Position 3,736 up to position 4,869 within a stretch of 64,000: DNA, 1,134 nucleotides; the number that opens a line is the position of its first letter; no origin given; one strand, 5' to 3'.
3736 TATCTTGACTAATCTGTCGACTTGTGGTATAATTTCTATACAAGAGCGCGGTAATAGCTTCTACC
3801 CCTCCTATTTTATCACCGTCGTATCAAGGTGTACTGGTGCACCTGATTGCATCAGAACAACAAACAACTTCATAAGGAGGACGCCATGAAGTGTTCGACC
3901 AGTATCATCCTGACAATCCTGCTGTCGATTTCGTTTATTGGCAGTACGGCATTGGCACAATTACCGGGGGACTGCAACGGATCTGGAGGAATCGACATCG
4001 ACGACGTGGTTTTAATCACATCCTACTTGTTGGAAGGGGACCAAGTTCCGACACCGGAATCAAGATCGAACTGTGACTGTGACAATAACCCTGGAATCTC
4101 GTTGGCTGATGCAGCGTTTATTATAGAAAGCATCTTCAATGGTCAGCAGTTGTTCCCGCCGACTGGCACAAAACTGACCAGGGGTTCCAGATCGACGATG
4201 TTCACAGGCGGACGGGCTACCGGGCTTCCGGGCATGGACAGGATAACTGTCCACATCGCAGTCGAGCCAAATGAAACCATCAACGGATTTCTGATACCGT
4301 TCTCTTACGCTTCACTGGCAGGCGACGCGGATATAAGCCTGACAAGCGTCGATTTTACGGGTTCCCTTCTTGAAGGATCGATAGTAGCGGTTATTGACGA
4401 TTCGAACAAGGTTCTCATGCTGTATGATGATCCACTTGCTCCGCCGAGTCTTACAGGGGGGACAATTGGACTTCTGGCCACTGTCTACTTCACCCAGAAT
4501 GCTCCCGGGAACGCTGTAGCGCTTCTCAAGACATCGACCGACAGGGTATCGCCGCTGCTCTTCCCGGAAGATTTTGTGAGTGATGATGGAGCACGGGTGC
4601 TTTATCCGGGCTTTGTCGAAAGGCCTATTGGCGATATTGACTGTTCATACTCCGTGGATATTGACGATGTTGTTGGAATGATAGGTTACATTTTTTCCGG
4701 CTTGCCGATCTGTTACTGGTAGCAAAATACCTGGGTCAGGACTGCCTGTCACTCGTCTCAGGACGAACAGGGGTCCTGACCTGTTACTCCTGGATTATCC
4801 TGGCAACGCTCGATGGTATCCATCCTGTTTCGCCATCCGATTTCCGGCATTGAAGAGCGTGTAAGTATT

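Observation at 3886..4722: Small secreted dockerin-cohesin-dockerin adaptor beside an IS256 remnant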

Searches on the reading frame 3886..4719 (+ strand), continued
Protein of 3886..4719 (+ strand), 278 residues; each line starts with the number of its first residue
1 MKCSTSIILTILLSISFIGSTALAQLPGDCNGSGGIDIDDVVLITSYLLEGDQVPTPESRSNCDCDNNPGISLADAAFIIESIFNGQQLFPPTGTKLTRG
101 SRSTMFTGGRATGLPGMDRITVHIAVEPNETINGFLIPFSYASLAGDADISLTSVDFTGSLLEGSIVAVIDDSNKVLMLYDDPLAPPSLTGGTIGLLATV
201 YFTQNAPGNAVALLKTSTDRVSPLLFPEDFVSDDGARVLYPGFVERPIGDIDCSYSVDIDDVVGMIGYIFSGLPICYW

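Call 32: predict_structure(alignment_id=A2)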
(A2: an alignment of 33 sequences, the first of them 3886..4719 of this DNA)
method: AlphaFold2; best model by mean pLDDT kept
length: 278 residues; sequences in the alignment: 33
mean_pLDDT: 92.3   pTM: 0.83
mean pLDDT of the five models: 92.3, 90.6, 90.2, 89.8, 89.7
residues with pLDDT >= 90: 230; 70-90: 39; 50-70: 9; < 50: 0
segments of 3 or more residues with pLDDT < 50: none
pLDDT, mean of each block of 10 residues (from residue 1): 84 77 78 95 95 91 95 96 96 92 95 83 97 98 95 96 96 96 95 97 93 95 96 94 91 88 93 86
secondary structure, 60 per line:
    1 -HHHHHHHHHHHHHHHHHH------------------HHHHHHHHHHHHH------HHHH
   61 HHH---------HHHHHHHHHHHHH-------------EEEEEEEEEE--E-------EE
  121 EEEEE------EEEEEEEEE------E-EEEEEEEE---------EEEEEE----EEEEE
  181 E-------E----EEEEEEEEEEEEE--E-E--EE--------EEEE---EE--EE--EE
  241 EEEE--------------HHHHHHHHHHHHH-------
elements in order: H2-19 H38-50 H57-63 H73-85 E99-108 E119-125 E132-140 E149-156 E166-171 E176-181 E194-206 E224-227 E239-244 H259-271

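Call 34: find_related_loci(query=A3, collection=genome_contigs, flank=6000)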
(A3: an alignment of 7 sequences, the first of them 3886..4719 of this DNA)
Query A3 (278 aa) in genome_contigs; peptide patterns used: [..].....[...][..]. (x = any residue, [..] = any of these).
2 stretches matched a pattern; 1 encode a relative of the query (tblastn E <= 1e-3); 1 distinct loci.
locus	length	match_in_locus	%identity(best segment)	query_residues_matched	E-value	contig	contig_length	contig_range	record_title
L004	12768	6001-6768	43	25-277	6e-59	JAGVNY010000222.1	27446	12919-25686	MAG: Candidatus Zixiibacteriota bacterium isolate DeMMO3_21 c_000000081131, whole genome shotgun sequence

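Call 35: fold_search(model_id=the predicted structure, library=pdb)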
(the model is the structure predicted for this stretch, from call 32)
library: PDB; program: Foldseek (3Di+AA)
matches with E <= 10: 1944; with E <= 0.001: 42
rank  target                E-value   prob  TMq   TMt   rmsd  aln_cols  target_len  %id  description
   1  4dh2_A                6.5e-06  1.00  0.38  0.63   3.8       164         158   11  Crystal structure of Coh-OlpC(Cthe_0452)-Doc435(Cthe_0435) complex: A novel type I Cohesin-Dockerin complex from Clost (released 2012-11-28)
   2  5lxv_C                7.3e-06  1.00  0.39  0.59   5.4       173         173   16  Crystal structure of Ruminococcus flavefaciens scaffoldin C cohesin in complex with a dockerin from an uncharacterized (released 2016-10-19)
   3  5lxv_A                1.0e-05  1.00  0.38  0.58   5.5       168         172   16  Crystal structure of Ruminococcus flavefaciens scaffoldin C cohesin in complex with a dockerin from an uncharacterized (released 2016-10-19)
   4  4dh2_C                1.2e-05  1.00  0.39  0.65   3.6       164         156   11  Crystal structure of Coh-OlpC(Cthe_0452)-Doc435(Cthe_0435) complex: A novel type I Cohesin-Dockerin complex from Clost (released 2012-11-28)
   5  4ums                  1.5e-05  1.00  0.37  0.62   4.2       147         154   12  The crystal structure of the seventh ScaB type I cohesin from Pseudobacteroides cellulosolvens (released 2015-05-06)
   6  1g1k_A                2.1e-05  1.00  0.37  0.68   7.4       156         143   13  COHESIN MODULE FROM THE CELLULOSOME OF CLOSTRIDIUM CELLULOLYTICUM (released 2000-11-22)
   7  6kgc_A                2.3e-05  1.00  0.36  0.64   6.1       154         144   16  Crystal structure of CaDoc0917(R49D)-CaCohA2 complex at pH 5.4 (released 2020-07-08)
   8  4uyp_C                2.5e-05  1.00  0.37  0.66   8.3       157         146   12  High resolution structure of the third cohesin ScaC in complex with the ScaB dockerin with a mutation in the N-termina (released 2015-04-15)
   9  6kgf_C                2.9e-05  1.00  0.35  0.60   5.4       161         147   14  Crystal structure of CaDoc0917(R16D)-CaCohA2 complex at pH 8.2 (released 2020-07-08)
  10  1aoh_A                3.7e-05  1.00  0.35  0.63   6.7       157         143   11  SINGLE COHESIN DOMAIN FROM THE SCAFFOLDING PROTEIN CIPA OF THE CLOSTRIDIUM THERMOCELLUM CELLULOSOME (released 1998-07-08)
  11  2ccl_A                4.6e-05  1.00  0.34  0.58   7.0       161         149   12  THE S45A, T46A MUTANT OF THE TYPE I COHESIN-DOCKERIN COMPLEX FROM THE CELLULOSOME OF CLOSTRIDIUM THERMOCELLUM (released 2007-02-13)
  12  4u3s_A                4.6e-05  1.00  0.35  0.53   5.0       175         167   14  Crystal structure of Coh3ScaB-XDoc_M1ScaA complex: A N-terminal interface mutant of type II Cohesin-X-Dockerin complex (released 2015-07-29)
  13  2vn5_C                5.8e-05  1.00  0.38  0.67   4.6       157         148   13  The Clostridium cellulolyticum dockerin displays a dual binding mode for its cohesin partner (released 2008-05-20)
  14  2vn5_A                6.2e-05  1.00  0.37  0.67   5.2       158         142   12  The Clostridium cellulolyticum dockerin displays a dual binding mode for its cohesin partner (released 2008-05-20)
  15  3kcp_A                6.2e-05  1.00  0.35  0.33  14.5       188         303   16  Crystal structure of interacting Clostridium thermocellum multimodular components (released 2010-02-09)
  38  6qfs_F                7.4e-04  1.00  0.25  0.55   7.1       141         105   11  Chargeless variant of the Cellulose-binding domain from Cellulomonas fimi (released 2019-12-18)
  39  6qfs_B                7.8e-04  1.00  0.26  0.56   7.2       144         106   11  Chargeless variant of the Cellulose-binding domain from Cellulomonas fimi (released 2019-12-18)
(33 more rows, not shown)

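Call 46: find_encoding_contigs(protein=P0003, flank=6000, max_places=3)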
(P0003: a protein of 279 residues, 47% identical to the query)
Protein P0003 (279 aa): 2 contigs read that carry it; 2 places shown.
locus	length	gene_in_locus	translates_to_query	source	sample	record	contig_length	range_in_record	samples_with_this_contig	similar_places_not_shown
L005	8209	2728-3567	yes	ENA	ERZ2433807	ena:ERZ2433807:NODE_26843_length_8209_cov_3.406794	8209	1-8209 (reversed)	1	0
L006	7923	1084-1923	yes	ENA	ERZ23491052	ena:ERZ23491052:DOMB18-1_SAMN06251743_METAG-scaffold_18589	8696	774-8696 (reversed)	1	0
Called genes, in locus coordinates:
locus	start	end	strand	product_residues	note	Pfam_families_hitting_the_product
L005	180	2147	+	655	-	PF00072:Response_reg (weak), PF01590:GAF, PF13185:GAF_2, PF13492:GAF_3, PF00512:HisKA, PF02518:HATPase_c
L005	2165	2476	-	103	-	-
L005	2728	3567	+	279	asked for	PF00404:Dockerin_1 (faint)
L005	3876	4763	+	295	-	PF08668:HDOD, PF01966:HD (weak)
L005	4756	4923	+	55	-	-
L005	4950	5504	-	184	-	PF13302:Acetyltransf_3, PF00583:Acetyltransf_1, PF13523:Acetyltransf_8 (faint)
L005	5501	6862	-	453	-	PF05167:DUF711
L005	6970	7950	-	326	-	PF02423:OCD_Mu_crystall, PF01488:Shikimate_DH (weak)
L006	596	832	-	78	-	-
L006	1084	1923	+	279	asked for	PF00404:Dockerin_1 (faint)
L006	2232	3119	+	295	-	PF08668:HDOD, PF01966:HD (weak)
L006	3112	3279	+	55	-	-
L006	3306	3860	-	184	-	PF13302:Acetyltransf_3, PF00583:Acetyltransf_1, PF13523:Acetyltransf_8 (faint)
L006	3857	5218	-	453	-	PF05167:DUF711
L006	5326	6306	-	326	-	PF02423:OCD_Mu_crystall, PF01488:Shikimate_DH (weak)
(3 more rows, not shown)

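Call 54: search_protein_families(library=pfam, proteins=[P0039, P0031, P0033, P0027, P0006, P0007, P0044, P0062], max_evalue=0.01)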
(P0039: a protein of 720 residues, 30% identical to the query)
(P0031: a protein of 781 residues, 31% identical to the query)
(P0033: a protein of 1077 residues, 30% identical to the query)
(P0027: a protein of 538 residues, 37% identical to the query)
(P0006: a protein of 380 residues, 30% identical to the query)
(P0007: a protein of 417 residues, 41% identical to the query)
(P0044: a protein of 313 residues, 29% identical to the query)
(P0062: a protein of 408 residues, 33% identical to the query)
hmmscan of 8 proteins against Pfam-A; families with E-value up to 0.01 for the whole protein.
P0039 (720 aa): 2 families
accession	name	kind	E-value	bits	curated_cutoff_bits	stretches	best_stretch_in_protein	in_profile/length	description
PF00404.24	Dockerin_1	-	1.9e-66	220.6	22.9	8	178-231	2-56/57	Dockerin type I domain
PF13499.12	EF-hand_7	-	4.4e-08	33.8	30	0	179-227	12-65/67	EF-hand domain pair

P0031 (781 aa): 2 families
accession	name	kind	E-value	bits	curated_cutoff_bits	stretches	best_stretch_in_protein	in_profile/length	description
PF00404.24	Dockerin_1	-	7.8e-59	196.2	22.9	9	277-330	2-53/57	Dockerin type I domain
PF13499.12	EF-hand_7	-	1e-10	42.3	30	0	278-327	12-63/67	EF-hand domain pair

P0033 (1077 aa): 7 families
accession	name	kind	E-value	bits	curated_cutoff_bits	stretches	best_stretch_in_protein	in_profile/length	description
PF00404.24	Dockerin_1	-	7.7e-66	218.6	22.9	12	735-787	3-56/57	Dockerin type I domain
PF13499.12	EF-hand_7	-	2.1e-17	63.7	30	0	766-844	10-62/67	EF-hand domain pair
PF00082.27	Peptidase_S8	-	8.9e-17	61.7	21.8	1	862-1061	2-273/288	Subtilase family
PF00036.39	EF-hand_1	-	4.3e-14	51.4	25.4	0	765-786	7-28/29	EF hand domain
PF13405.12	EF-hand_6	-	1.4e-05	24.9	25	0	767-786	9-28/30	EF-hand domain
PF13202.12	EF-hand_5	-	0.00013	21.7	25.9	0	676-686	9-19/25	EF hand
PF13517.12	FG-GAP_3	-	0.00085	20.3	26.9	1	705-774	1-56/61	FG-GAP-like repeat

P0027 (538 aa): 1 family
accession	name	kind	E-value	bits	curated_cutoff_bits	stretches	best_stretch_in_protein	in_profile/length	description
PF00404.24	Dockerin_1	-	1.6e-40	137.5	22.9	4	40-90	1-52/57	Dockerin type I domain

P0006 (380 aa): 2 families
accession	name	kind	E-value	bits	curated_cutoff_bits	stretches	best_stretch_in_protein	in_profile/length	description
PF00963.24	Cohesin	-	0.001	19.7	24.1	1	201-301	8-110/139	Cohesin domain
PF00404.24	Dockerin_1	-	0.005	17.5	22.9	0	125-170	8-56/57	Dockerin type I domain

P0007 (417 aa): 1 family
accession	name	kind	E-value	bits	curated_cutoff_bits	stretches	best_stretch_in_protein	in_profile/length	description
PF00404.24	Dockerin_1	-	2.7e-05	24.7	22.9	0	343-398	2-56/57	Dockerin type I domain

P0044 (313 aa): 1 family
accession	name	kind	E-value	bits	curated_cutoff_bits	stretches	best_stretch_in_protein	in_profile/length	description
PF00404.24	Dockerin_1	-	1.7e-05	25.4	22.9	1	31-69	2-40/57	Dockerin type I domain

P0062 (408 aa): 1 family
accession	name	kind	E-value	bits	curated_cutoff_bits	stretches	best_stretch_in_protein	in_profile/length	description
PF00404.24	Dockerin_1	-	1.6e-06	28.6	22.9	1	337-390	2-56/57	Dockerin type I domain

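Call 65: search_protein_families(library=pfam, alignment_id=A5, max_evalue=0.0001)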
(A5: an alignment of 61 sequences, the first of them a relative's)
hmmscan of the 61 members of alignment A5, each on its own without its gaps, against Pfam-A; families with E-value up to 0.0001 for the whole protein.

A. member 1, P0007 (417 aa): 1 family
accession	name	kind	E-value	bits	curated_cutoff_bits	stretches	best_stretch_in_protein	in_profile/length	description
PF00404.24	Dockerin_1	-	2.7e-05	24.7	22.9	0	343-398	2-56/57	Dockerin type I domain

B. families by the number of members that match (of 61 scanned): 36 families (the first 25 are shown)
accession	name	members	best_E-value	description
PF00404.24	Dockerin_1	55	2e-94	Dockerin type I domain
PF13499.12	EF-hand_7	22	1.6e-19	EF-hand domain pair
PF13517.12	FG-GAP_3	12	6.7e-41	FG-GAP-like repeat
PF02412.23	TSP_3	7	1.7e-39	Thrombospondin type 3 repeat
PF00036.39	EF-hand_1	7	1e-14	EF hand domain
PF00082.27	Peptidase_S8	6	3.9e-44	Subtilase family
PF13202.12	EF-hand_5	4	4.3e-12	EF hand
PF01839.29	FG-GAP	3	1.6e-17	FG-GAP repeat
PF13860.13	FlgD_ig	3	6.6e-11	FlgD Ig-like domain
PF13405.12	EF-hand_6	3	1.2e-08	EF-hand domain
PF00963.24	Cohesin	3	3.6e-08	Cohesin domain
PF13229.12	Beta_helix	2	6.2e-20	Right handed beta helix region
PF13205.12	Big_5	2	2.7e-09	Bacterial Ig-like domain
PF18962.6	Por_Secre_tail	2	1.1e-06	Secretion system C-terminal sorting domain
PF18911.6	PKD_4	1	8.9e-64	PKD domain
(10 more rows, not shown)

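Call 79: list_cluster_members(proteins=[P0001, P0011, P0009, P0010, P0012, P0013, P0022, P0024, P0008, P0032])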
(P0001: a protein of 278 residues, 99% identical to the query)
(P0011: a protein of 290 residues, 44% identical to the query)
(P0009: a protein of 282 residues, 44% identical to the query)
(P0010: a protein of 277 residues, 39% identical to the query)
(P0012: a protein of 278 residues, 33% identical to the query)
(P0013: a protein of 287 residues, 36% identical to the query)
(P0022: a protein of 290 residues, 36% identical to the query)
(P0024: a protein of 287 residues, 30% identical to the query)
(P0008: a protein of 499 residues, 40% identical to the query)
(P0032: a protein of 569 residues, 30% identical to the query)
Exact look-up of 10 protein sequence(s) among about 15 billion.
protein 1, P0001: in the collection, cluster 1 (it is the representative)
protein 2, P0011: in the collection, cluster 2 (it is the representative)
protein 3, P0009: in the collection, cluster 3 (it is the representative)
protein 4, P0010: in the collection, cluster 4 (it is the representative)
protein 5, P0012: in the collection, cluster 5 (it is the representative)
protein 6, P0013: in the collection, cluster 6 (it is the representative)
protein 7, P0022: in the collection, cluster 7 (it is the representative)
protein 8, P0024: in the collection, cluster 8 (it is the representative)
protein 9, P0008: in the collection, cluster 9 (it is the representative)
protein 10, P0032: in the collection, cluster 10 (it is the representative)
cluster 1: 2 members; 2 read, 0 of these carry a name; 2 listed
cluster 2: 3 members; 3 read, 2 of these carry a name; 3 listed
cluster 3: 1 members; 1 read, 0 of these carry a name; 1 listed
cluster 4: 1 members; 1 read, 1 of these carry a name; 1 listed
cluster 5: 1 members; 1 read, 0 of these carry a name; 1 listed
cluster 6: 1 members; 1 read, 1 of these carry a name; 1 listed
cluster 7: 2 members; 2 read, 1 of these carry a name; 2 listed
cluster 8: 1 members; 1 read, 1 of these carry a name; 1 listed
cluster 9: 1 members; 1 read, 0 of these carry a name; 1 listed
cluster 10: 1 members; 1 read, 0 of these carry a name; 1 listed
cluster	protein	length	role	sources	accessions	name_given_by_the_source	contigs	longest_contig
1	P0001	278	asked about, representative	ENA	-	-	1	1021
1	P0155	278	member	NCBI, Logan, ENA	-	-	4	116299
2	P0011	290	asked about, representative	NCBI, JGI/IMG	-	hypothetical protein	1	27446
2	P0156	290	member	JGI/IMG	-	hypothetical protein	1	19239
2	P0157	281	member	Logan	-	-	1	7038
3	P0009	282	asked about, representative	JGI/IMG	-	-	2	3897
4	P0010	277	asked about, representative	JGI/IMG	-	hypothetical protein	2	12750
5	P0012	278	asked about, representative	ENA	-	-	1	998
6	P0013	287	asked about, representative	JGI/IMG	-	hypothetical protein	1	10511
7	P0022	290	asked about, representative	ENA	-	-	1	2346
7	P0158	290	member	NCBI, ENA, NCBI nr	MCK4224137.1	MAG: hypothetical protein KAX39_03085 [candidate division Zixibacteria bacterium] | hypothetical protein [candidate division Zixibacteria bacterium]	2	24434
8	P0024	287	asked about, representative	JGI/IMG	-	hypothetical protein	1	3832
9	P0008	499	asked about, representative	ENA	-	-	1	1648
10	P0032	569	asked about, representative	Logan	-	-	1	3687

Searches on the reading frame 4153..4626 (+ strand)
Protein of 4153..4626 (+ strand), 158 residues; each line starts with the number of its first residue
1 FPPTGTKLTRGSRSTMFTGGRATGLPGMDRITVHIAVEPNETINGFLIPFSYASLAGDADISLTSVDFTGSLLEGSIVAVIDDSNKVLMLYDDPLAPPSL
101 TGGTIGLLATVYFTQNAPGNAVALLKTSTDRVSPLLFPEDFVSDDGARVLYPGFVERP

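Call 66: search_protein_families(library=pfam, proteins=[window:4153-4626:+], max_evalue=10)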
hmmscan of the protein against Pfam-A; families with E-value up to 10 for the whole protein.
seq(158 aa): 0 families

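Call 72: search_solved_structures(query=A7, max_evalue=10, show_alignments=2)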
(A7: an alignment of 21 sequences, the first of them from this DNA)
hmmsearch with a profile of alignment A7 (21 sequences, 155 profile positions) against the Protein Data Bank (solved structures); distinct sequences matched with E-value up to 10: 10.
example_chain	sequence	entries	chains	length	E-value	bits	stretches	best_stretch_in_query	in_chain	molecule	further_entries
4uyp_A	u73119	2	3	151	1.1e-07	34.8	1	21-130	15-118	Cellulosomal scaffoldin anchoring protein C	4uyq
1anu_A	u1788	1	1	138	0.046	16.6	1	16-116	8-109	COHESIN-2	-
2ccl_A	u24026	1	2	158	0.047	16.5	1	14-116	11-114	CELLULOSOMAL SCAFFOLDING PROTEIN A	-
1ohz_A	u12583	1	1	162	0.049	16.5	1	14-116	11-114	CELLULOSOMAL SCAFFOLDING PROTEIN A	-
4ums_A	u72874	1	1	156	0.051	16.4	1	14-123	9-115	CELLULOSOMAL ANCHORING SCAFFOLDIN B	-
4dh2_A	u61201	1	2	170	0.059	16.2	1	15-111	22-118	Cellulosome anchoring protein cohesin region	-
6stt_A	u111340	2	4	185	0.19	14.5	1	10-65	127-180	Fiber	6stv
10ux_A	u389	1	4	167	0.43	13.4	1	24-117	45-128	Cohesin domain number 2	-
1aoh_A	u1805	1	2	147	0.44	13.4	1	16-116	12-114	Cellulosomal-scaffolding protein A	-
9hj9_B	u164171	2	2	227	1.6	11.5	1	62-100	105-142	Hemagglutinin | H1H3 HA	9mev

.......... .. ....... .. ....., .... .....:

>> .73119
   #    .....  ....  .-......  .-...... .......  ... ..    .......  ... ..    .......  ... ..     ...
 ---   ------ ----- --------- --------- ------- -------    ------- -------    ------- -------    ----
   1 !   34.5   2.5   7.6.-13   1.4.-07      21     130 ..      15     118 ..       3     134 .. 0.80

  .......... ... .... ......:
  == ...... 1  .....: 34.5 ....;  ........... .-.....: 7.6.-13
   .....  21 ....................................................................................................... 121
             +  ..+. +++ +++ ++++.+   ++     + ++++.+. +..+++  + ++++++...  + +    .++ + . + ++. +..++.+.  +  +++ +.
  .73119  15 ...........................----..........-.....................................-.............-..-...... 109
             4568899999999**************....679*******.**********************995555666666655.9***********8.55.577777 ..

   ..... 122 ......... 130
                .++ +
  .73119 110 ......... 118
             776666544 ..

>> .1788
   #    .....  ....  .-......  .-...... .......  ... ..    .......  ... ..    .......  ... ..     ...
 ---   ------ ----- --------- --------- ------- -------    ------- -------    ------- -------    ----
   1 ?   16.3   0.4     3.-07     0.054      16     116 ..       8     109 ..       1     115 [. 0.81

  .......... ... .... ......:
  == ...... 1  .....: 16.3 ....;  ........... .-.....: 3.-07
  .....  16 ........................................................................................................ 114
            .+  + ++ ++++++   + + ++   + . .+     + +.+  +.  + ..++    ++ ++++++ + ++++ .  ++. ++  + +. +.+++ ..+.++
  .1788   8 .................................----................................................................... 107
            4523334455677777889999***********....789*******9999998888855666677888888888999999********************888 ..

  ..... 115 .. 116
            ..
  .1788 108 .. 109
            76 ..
